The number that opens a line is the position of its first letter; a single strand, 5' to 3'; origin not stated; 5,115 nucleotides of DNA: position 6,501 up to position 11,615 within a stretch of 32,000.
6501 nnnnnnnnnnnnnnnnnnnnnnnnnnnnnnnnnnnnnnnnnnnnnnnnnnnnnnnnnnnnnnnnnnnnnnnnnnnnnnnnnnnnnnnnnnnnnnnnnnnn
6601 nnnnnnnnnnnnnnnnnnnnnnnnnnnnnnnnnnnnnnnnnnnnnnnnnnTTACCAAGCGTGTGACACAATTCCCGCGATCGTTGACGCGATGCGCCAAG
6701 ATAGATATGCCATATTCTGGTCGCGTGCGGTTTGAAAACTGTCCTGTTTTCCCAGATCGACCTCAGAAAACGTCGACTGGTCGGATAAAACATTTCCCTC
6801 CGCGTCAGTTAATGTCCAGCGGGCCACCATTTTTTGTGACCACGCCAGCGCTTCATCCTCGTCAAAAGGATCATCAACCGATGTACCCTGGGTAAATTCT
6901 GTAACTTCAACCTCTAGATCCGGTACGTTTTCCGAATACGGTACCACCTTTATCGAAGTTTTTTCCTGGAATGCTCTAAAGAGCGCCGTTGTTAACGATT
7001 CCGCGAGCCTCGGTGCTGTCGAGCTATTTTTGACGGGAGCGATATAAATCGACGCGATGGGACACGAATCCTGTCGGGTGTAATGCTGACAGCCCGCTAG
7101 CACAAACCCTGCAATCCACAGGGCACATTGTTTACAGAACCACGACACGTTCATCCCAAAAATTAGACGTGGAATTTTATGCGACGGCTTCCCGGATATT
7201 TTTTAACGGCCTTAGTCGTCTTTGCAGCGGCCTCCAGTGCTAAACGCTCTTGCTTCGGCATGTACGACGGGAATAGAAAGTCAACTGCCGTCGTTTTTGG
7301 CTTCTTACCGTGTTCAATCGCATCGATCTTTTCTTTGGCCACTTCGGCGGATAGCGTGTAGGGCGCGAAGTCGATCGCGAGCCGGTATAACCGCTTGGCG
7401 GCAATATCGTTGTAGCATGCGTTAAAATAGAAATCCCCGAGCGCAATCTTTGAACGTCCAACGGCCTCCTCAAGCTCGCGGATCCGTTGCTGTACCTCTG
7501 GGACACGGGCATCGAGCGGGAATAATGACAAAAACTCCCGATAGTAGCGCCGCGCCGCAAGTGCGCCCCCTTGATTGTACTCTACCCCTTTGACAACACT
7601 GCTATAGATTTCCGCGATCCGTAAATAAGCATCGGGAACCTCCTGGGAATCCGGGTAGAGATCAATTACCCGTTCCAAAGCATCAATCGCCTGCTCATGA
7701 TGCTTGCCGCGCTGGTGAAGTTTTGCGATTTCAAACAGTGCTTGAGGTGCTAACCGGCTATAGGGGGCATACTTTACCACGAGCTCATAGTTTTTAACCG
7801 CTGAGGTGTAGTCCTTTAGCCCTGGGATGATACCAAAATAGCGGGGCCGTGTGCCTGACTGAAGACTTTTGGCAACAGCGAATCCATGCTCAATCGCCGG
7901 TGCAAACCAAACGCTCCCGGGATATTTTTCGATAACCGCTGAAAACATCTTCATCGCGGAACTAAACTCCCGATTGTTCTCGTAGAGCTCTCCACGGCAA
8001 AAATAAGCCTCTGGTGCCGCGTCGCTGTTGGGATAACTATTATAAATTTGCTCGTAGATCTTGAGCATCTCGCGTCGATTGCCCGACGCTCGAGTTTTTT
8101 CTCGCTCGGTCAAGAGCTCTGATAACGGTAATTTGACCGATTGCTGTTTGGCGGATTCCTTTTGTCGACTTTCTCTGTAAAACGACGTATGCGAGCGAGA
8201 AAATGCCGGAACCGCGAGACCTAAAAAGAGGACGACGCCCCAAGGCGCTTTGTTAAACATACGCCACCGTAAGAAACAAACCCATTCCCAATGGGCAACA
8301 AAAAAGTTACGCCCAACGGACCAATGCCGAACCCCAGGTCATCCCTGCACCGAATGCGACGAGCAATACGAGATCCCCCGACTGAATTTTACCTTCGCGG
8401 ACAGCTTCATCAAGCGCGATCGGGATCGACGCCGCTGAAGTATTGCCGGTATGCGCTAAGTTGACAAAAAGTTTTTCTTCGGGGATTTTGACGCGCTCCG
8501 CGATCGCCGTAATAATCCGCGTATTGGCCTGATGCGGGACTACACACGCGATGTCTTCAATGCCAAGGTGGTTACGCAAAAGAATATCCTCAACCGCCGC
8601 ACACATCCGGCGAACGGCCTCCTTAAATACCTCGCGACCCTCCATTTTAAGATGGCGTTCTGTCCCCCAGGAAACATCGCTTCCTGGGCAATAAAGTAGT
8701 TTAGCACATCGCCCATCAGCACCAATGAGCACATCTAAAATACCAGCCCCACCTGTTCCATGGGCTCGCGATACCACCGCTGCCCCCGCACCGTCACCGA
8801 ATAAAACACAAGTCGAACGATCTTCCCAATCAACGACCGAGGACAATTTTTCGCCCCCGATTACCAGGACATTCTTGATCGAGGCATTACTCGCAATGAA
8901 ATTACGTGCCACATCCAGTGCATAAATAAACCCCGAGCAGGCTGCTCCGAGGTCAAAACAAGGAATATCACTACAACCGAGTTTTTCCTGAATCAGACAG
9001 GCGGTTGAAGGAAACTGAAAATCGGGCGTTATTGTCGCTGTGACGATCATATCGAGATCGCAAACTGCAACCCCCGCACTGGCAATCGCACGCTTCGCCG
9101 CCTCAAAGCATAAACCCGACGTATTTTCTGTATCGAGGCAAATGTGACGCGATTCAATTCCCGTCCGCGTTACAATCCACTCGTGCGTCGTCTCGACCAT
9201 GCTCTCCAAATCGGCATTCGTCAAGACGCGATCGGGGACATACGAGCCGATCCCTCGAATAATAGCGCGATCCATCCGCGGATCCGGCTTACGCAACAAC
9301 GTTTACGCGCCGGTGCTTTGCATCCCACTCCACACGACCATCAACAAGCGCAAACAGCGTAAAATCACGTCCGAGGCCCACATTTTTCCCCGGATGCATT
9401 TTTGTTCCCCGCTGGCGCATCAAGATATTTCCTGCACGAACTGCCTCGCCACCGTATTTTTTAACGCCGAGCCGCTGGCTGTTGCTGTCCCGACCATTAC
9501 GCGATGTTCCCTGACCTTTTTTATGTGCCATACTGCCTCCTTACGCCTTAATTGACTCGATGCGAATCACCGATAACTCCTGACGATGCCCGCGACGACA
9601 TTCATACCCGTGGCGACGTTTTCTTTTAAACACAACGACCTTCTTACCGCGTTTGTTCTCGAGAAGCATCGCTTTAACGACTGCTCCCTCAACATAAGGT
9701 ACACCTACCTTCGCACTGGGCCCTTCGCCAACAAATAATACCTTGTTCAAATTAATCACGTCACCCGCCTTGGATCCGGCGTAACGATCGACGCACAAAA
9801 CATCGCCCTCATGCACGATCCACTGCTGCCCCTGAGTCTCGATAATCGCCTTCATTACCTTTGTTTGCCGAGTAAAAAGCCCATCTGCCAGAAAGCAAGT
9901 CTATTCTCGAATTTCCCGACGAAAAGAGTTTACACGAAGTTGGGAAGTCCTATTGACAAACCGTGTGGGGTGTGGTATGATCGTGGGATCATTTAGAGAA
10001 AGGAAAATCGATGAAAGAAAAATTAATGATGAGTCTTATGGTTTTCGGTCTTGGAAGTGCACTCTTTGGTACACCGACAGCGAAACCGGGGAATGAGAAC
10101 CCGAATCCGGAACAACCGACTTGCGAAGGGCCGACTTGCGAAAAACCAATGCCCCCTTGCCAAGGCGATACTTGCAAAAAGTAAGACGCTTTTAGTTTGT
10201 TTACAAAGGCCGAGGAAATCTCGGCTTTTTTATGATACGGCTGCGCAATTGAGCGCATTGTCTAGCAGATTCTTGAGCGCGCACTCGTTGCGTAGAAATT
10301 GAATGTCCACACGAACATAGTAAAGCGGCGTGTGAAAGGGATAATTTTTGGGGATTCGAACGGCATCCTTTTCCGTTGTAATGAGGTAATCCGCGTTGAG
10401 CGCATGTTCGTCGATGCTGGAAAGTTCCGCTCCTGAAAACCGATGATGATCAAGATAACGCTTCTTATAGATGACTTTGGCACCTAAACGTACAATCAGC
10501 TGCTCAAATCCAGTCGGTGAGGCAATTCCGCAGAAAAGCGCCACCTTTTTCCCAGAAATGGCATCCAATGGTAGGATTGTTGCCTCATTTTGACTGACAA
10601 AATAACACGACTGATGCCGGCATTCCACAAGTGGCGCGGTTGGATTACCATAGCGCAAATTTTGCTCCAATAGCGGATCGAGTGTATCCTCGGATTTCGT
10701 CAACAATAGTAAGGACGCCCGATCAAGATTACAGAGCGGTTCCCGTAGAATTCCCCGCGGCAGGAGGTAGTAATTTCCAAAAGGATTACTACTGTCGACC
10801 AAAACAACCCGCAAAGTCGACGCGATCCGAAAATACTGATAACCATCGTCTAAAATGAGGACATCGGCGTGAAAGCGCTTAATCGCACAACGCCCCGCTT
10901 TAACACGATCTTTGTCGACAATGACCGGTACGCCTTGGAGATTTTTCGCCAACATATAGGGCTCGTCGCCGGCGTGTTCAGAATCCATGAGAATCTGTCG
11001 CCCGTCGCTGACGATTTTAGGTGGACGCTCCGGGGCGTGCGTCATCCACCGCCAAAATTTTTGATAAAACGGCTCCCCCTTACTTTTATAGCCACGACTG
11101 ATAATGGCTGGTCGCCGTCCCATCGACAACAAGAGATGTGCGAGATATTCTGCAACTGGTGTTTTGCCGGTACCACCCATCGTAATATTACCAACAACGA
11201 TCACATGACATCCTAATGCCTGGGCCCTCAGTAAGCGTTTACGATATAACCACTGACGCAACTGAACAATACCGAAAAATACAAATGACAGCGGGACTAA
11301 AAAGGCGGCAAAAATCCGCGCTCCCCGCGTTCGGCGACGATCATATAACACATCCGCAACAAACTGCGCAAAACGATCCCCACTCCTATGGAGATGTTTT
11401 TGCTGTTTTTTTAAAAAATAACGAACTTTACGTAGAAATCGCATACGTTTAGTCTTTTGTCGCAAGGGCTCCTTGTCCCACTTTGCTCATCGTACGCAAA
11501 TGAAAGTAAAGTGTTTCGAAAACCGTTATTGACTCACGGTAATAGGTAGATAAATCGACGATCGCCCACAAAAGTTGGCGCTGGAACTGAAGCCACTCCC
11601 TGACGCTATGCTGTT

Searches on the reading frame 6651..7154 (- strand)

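Call 92: search_protein_families(library=pfam, proteins=[window:6651-7154:-], max_evalue=0.00001)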
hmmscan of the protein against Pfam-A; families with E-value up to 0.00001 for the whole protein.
window:6651-7154:- (167 aa): 1 family
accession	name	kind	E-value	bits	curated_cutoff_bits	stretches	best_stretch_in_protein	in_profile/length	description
PF04390.17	LptE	-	1.1e-07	32.9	23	1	34-160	2-111/118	Lipopolysaccharide-assembly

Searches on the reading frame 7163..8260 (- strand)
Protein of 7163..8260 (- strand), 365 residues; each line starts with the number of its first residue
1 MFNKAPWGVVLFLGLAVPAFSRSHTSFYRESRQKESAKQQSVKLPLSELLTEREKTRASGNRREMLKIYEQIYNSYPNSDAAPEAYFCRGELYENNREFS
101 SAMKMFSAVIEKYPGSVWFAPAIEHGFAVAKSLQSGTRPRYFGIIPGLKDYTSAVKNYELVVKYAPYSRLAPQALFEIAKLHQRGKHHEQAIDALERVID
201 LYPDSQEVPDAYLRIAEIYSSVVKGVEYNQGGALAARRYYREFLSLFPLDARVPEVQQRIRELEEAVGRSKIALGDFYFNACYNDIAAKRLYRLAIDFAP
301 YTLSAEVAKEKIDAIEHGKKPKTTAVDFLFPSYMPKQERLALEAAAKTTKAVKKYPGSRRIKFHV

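Call 92: search_protein_families(library=pfam, proteins=[window:7163-8260:-], max_evalue=0.00001)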
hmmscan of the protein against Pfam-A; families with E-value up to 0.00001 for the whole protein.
window:7163-8260:- (365 aa): 7 families
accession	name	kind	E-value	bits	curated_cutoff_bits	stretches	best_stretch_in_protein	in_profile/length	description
PF13174.12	TPR_6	-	5.4e-19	67.9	26.3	1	173-205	1-33/33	Tetratricopeptide repeat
PF13428.12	TPR_14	-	4.4e-13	48.9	23.5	0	83-118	1-36/44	Tetratricopeptide repeat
PF07719.23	TPR_2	-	7.9e-13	47.9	27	0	172-204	1-33/34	Tetratricopeptide repeat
PF00515.34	TPR_1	-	3.7e-10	39.6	27.8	0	173-204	2-33/34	Tetratricopeptide repeat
PF13525.12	YfiO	-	1.6e-09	38.3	25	1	149-302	19-175/203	Outer membrane lipoprotein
PF13181.12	TPR_8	-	1.9e-08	34.2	25.7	0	173-204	2-33/34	Tetratricopeptide repeat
PF13432.12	TPR_16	-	1.5e-07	32.2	32.7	0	150-205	12-64/65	Tetratricopeptide repeat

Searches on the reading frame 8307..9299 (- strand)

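Call 92: search_protein_families(library=pfam, proteins=[window:8307-9299:-], max_evalue=0.00001)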
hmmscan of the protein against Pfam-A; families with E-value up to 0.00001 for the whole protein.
window:8307-9299:- (330 aa): 2 families
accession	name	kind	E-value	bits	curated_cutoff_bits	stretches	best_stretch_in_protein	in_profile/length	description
PF08541.16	ACP_syn_III_C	-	2.2e-38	130.7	26.6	1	242-329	3-90/90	3-Oxoacyl-[acyl-carrier-protein (ACP)] synthase III C terminal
PF08545.16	ACP_syn_III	-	8.4e-31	106.2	24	1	115-196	1-80/80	3-Oxoacyl-[acyl-carrier-protein (ACP)] synthase III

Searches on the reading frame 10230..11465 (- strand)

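Call 92: search_protein_families(library=pfam, proteins=[window:10230-11465:-], max_evalue=0.00001)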
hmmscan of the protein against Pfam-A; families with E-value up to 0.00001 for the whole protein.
window:10230-11465:- (411 aa): 1 family
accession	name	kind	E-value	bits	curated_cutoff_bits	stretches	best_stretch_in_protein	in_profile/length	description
PF02606.20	LpxK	-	6.1e-82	275.8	27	1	53-405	2-327/328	Tetraacyldisaccharide-1-P 4'-kinase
